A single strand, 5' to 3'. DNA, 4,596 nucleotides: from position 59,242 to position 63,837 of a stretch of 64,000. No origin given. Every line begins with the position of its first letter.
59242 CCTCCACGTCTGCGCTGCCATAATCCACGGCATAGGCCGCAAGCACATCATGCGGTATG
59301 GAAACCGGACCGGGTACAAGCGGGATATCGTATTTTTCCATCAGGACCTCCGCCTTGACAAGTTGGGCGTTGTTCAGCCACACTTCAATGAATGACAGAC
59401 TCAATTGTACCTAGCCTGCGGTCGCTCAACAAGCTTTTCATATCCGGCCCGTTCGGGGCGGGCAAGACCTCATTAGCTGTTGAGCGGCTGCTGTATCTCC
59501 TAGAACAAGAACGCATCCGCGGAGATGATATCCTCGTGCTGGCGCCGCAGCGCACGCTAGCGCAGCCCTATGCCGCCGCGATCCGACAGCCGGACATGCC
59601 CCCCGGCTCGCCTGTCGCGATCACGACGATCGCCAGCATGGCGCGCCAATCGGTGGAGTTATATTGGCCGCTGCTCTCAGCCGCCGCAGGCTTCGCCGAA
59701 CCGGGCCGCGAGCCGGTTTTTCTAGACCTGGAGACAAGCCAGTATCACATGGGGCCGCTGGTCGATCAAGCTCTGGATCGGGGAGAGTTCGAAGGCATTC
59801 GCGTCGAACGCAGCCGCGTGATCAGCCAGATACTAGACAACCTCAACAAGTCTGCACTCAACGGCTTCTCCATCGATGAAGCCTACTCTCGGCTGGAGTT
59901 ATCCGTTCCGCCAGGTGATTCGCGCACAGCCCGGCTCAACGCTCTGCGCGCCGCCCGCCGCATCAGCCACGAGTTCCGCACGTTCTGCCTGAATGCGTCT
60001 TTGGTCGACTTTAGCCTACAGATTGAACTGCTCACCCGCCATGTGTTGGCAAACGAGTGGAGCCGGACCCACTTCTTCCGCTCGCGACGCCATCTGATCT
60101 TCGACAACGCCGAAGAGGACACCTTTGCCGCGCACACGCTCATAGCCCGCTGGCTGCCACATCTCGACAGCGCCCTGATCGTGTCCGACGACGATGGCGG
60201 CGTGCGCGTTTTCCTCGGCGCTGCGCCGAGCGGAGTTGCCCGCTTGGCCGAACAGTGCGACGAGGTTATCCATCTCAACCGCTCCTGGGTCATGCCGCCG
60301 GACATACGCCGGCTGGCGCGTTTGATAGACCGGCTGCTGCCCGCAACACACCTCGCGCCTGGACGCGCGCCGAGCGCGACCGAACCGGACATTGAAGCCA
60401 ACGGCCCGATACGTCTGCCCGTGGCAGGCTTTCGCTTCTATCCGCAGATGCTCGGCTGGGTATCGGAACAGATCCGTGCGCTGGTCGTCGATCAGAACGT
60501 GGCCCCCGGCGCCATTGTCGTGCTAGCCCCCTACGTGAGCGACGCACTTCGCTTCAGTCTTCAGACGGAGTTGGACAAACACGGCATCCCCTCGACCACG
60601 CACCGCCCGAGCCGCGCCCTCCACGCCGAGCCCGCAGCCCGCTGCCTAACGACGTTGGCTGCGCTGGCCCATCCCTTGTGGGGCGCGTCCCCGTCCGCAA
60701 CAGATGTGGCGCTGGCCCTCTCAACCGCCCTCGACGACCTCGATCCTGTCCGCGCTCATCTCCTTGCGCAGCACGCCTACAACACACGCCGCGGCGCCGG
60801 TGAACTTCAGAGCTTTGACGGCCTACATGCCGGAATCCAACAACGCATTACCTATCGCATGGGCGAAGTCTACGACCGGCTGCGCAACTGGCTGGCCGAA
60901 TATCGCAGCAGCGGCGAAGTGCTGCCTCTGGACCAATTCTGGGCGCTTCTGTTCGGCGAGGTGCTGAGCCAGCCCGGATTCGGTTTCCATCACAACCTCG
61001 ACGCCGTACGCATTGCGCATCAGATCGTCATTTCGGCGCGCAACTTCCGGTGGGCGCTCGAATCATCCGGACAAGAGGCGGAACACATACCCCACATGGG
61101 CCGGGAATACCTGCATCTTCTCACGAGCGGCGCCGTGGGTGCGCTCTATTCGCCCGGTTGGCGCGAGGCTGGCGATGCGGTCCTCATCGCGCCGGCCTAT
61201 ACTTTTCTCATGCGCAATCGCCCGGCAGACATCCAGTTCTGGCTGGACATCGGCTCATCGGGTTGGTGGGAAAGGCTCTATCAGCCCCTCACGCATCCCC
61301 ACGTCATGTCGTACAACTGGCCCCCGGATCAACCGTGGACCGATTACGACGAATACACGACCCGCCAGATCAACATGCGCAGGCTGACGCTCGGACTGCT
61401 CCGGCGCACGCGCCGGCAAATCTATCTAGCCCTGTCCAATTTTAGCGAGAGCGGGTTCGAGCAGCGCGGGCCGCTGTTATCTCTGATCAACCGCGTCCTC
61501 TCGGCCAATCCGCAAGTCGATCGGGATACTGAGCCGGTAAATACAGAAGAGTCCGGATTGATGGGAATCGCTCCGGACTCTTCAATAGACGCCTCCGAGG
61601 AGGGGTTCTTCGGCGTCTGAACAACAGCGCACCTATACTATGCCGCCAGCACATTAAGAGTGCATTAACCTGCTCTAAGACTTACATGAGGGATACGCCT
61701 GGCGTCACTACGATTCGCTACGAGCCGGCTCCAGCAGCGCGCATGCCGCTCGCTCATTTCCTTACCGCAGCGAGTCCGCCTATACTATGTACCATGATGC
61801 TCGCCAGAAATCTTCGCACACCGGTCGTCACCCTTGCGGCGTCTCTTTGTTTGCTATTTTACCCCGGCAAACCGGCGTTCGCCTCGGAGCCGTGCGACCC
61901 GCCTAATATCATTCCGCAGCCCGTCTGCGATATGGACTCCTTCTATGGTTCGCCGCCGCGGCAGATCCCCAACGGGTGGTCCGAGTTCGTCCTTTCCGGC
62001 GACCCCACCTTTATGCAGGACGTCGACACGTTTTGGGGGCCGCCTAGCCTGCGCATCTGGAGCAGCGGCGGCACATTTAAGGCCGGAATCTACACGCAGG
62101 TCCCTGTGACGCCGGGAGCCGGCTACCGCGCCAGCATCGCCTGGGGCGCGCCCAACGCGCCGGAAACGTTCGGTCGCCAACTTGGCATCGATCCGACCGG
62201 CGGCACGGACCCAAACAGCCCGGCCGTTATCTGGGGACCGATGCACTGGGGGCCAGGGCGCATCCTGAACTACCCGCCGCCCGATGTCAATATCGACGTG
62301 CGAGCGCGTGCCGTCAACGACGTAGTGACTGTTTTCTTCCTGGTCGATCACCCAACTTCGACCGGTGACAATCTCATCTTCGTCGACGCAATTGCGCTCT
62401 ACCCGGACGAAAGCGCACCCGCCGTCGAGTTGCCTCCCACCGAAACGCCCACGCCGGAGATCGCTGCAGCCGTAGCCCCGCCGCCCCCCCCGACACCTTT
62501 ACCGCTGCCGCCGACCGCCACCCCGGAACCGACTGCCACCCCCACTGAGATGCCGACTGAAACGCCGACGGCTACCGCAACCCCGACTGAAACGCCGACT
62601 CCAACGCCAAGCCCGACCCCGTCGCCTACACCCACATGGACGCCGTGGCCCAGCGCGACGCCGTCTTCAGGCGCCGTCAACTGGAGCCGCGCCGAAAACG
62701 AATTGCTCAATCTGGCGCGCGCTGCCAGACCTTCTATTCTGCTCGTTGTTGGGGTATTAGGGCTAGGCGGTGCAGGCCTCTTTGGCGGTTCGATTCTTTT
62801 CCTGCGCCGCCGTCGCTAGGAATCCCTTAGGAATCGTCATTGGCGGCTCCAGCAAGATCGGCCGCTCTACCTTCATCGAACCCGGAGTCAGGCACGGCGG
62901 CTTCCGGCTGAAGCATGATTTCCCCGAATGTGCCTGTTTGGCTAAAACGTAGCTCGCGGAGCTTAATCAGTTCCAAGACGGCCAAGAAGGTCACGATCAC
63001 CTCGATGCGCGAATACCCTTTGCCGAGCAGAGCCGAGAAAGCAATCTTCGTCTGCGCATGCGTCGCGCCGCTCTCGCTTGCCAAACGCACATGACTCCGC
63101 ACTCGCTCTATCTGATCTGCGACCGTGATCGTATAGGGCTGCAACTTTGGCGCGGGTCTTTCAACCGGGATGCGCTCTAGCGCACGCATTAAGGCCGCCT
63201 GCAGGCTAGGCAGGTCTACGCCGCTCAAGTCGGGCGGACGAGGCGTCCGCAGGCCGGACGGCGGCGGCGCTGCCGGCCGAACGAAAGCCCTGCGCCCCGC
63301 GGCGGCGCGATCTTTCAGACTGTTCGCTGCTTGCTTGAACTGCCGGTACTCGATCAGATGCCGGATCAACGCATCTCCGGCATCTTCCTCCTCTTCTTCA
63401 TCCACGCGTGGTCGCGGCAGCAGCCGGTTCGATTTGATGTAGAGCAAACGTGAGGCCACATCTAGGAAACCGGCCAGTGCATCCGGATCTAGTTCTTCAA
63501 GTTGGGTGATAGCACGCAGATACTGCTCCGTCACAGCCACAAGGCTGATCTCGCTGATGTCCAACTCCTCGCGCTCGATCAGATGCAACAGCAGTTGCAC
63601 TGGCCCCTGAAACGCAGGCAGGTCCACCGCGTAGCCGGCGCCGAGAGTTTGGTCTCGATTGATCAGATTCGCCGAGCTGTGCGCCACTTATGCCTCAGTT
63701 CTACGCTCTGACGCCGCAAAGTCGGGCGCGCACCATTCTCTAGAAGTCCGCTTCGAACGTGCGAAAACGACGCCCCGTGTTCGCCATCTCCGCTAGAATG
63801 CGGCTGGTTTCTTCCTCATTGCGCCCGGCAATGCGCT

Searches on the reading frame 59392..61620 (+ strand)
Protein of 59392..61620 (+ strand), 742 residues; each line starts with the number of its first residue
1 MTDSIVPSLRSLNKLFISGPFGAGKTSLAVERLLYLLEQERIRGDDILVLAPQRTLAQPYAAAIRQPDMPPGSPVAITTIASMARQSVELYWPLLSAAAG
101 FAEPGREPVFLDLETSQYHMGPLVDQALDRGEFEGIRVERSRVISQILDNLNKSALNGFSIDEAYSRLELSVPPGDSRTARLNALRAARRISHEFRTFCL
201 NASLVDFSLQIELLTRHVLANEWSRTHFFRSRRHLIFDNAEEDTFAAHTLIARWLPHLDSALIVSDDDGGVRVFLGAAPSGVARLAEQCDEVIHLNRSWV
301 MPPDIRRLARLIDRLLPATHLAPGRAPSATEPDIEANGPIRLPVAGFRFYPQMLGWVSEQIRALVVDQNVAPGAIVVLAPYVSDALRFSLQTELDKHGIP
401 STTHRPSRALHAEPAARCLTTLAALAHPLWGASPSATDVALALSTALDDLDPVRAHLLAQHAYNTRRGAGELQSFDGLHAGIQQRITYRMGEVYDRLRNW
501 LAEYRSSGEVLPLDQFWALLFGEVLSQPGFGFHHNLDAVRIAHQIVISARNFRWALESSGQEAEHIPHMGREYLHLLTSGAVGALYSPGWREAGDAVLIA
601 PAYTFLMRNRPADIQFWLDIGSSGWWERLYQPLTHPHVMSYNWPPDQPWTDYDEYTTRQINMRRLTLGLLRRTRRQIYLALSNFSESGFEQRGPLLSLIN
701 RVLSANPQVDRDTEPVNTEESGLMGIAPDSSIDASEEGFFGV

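Call 66: search_protein_families(library=pfam, proteins=[window:59392-61620:+], max_evalue=0.0001)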
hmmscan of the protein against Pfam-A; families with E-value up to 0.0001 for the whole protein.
window:59392-61620:+ (742 aa): 1 family
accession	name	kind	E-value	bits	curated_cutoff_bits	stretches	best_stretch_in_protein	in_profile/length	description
PF00580.27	UvrD-helicase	-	2.3e-05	24.6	23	1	14-288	15-269/271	UvrD/REP helicase N-terminal domain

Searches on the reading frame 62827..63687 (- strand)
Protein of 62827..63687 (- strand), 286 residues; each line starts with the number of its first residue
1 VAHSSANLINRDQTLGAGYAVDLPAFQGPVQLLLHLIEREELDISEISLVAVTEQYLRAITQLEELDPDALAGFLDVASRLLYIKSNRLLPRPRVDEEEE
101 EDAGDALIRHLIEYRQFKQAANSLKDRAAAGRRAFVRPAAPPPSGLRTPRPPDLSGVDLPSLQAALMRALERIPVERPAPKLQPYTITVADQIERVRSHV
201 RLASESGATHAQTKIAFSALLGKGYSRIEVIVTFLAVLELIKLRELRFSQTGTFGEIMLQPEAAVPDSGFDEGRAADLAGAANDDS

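Call 66: search_protein_families(library=pfam, proteins=[window:62827-63687:-], max_evalue=0.0001)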
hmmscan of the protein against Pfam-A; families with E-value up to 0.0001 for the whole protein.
window:62827-63687:- (286 aa): 1 family
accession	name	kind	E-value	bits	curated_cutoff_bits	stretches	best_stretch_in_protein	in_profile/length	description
PF02616.19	SMC_ScpA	-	4.2e-30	105.9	24.6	1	36-259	1-229/232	Segregation and condensation protein ScpA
